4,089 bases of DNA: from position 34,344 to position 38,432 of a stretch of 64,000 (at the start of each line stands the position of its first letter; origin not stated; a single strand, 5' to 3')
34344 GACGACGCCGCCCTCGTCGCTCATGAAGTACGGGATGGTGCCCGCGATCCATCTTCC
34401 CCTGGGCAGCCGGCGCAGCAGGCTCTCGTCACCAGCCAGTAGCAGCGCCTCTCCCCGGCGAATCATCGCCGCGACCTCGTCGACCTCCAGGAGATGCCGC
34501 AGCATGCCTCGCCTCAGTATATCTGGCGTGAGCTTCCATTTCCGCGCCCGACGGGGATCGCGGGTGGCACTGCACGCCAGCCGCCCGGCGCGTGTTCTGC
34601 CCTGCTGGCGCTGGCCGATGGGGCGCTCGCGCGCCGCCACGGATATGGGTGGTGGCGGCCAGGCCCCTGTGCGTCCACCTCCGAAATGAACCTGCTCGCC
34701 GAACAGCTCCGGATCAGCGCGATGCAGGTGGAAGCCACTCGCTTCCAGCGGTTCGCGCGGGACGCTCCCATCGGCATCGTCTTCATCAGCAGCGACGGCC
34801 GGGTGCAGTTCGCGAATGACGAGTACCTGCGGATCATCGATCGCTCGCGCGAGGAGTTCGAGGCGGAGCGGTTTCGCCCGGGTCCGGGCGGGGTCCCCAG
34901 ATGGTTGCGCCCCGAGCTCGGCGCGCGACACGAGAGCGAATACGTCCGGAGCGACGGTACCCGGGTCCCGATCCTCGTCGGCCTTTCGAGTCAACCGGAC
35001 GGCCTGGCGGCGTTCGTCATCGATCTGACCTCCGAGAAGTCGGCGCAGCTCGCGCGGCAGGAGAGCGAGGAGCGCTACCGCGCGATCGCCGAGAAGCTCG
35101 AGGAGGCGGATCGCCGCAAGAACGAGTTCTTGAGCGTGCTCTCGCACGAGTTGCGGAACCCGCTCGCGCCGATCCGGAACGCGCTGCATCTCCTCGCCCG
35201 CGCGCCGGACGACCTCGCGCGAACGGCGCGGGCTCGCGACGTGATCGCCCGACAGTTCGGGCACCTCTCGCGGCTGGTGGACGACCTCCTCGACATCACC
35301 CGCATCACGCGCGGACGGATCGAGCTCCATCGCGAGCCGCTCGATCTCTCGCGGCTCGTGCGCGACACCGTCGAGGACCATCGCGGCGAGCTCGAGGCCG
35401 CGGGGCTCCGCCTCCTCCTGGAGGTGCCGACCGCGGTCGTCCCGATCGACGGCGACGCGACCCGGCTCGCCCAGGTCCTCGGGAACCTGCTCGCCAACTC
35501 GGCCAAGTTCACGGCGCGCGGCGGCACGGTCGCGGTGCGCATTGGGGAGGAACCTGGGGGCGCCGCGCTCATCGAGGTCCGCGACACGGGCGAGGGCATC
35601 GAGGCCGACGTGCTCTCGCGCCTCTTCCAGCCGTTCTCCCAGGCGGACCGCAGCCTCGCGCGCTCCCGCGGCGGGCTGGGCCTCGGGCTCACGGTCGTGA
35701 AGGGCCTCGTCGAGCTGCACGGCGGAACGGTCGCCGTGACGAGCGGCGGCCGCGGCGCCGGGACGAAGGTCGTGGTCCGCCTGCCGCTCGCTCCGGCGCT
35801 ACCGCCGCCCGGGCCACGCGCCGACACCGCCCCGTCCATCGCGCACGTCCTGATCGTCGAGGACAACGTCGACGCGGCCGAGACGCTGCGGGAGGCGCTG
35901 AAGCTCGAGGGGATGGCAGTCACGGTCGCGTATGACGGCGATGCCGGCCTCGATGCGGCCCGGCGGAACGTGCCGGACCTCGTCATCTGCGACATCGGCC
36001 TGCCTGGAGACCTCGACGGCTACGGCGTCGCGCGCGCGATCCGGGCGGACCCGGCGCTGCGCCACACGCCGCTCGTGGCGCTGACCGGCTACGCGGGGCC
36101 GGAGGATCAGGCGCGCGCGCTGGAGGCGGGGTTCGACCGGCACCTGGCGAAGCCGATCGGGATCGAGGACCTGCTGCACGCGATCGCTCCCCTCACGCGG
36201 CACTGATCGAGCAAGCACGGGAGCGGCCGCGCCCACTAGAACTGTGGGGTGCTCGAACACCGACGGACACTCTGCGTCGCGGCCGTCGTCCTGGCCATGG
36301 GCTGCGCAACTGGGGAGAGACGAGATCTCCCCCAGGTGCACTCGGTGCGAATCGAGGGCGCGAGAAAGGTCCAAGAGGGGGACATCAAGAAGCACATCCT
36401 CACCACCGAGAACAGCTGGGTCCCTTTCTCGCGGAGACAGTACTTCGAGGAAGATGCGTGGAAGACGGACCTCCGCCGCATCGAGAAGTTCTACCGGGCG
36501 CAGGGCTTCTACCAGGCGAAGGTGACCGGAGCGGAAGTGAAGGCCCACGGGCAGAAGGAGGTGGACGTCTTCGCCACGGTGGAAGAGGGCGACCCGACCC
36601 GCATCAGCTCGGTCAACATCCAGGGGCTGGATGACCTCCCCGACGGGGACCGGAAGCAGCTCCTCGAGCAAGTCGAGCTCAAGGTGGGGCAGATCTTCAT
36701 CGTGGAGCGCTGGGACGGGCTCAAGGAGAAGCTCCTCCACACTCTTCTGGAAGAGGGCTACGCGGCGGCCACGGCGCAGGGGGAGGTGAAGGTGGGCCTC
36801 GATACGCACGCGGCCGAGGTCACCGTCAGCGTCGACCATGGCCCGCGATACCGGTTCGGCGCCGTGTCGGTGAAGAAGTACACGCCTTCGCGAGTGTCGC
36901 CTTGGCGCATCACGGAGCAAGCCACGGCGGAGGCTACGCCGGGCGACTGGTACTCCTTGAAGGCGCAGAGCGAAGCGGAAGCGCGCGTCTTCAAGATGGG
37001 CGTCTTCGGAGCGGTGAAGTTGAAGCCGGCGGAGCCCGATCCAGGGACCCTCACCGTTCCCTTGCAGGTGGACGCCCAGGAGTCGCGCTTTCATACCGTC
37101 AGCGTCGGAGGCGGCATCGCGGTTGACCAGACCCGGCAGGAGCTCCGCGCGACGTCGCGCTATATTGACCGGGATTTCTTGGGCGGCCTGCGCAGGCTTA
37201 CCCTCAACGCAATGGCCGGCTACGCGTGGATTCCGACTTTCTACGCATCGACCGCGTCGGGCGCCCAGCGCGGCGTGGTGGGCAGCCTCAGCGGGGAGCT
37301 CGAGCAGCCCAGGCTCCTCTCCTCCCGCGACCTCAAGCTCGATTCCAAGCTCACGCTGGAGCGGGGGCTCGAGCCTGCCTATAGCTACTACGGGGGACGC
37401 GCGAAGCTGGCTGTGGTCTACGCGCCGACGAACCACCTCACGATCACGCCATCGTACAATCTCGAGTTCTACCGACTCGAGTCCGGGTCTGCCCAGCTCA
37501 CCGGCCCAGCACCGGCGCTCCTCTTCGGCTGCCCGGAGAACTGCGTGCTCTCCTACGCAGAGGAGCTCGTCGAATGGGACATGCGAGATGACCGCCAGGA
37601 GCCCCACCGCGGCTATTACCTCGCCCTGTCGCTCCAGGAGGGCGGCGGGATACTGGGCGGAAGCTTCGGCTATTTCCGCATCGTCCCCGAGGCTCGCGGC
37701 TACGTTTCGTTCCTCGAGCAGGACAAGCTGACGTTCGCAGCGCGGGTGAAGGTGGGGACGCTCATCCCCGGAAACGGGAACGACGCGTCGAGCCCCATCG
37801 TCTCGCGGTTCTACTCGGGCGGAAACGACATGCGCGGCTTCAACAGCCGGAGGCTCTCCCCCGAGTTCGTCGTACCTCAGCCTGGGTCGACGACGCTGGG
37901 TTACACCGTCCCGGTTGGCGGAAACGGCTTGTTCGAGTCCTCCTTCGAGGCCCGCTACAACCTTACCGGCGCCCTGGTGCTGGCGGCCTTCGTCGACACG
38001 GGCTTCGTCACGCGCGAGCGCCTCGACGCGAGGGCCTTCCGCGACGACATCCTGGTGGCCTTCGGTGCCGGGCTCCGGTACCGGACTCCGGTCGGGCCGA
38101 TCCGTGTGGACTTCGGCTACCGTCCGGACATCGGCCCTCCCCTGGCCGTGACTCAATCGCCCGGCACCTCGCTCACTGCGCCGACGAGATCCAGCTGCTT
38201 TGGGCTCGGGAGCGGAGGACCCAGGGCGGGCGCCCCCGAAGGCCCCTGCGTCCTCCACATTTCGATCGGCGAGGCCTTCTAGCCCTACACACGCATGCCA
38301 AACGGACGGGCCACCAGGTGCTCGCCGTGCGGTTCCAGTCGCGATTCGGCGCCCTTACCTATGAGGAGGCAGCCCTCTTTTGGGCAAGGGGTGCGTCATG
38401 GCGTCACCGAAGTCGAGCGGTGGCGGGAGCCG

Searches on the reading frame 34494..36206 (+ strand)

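Call 78: search_protein_families(library=pfam, proteins=[window:34494-36206:+], max_evalue=0.0001)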
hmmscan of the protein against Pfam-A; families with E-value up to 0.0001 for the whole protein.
window:34494-36206:+ (570 aa): 4 families
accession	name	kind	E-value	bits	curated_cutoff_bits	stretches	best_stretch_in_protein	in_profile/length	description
PF02518.31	HATPase_c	-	8.6e-28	97.4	26.4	1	320-433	1-110/111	Histidine kinase-, DNA gyrase B-, and HSP90-like ATPase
PF00072.30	Response_reg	-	2.4e-23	82.9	30.2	1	452-564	1-110/111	Response regulator receiver domain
PF00512.31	HisKA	-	5.1e-16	58.9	26.9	1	209-273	2-65/66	His Kinase A (phospho-acceptor) domain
PF23198.2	PDE8A_N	-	9.5e-05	22.8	29.6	0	452-551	12-115/147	PDE8A-like, N-terminal domain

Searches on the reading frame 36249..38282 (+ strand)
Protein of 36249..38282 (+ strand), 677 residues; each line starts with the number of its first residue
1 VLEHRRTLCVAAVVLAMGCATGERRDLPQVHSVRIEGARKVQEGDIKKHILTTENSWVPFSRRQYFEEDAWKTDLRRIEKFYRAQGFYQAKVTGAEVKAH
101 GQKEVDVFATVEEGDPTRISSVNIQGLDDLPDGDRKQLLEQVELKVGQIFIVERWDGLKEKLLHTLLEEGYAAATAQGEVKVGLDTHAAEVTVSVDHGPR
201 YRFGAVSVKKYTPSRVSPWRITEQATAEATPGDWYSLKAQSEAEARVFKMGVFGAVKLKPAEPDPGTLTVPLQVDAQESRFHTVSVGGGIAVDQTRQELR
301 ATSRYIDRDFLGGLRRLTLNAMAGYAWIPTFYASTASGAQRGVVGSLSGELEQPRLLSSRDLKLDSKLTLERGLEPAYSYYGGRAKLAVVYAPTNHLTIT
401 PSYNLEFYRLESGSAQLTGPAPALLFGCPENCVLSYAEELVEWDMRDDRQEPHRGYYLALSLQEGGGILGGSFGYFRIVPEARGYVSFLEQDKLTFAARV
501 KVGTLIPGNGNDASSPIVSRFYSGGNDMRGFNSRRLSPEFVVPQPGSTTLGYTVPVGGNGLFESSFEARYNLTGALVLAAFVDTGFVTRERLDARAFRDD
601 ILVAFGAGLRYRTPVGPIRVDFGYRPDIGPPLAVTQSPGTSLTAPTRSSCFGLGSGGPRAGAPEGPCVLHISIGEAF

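Call 78: search_protein_families(library=pfam, proteins=[window:36249-38282:+], max_evalue=0.0001)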
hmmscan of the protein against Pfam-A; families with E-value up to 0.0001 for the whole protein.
window:36249-38282:+ (677 aa): 2 families
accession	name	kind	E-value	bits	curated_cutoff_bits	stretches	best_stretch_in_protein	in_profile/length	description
PF01103.29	Omp85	-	6.1e-33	115.1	24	1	441-624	121-304/325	Omp85 superfamily domain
PF07244.20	POTRA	-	2.3e-19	70.3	21.3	2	29-114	2-79/79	Surface antigen variable number repeat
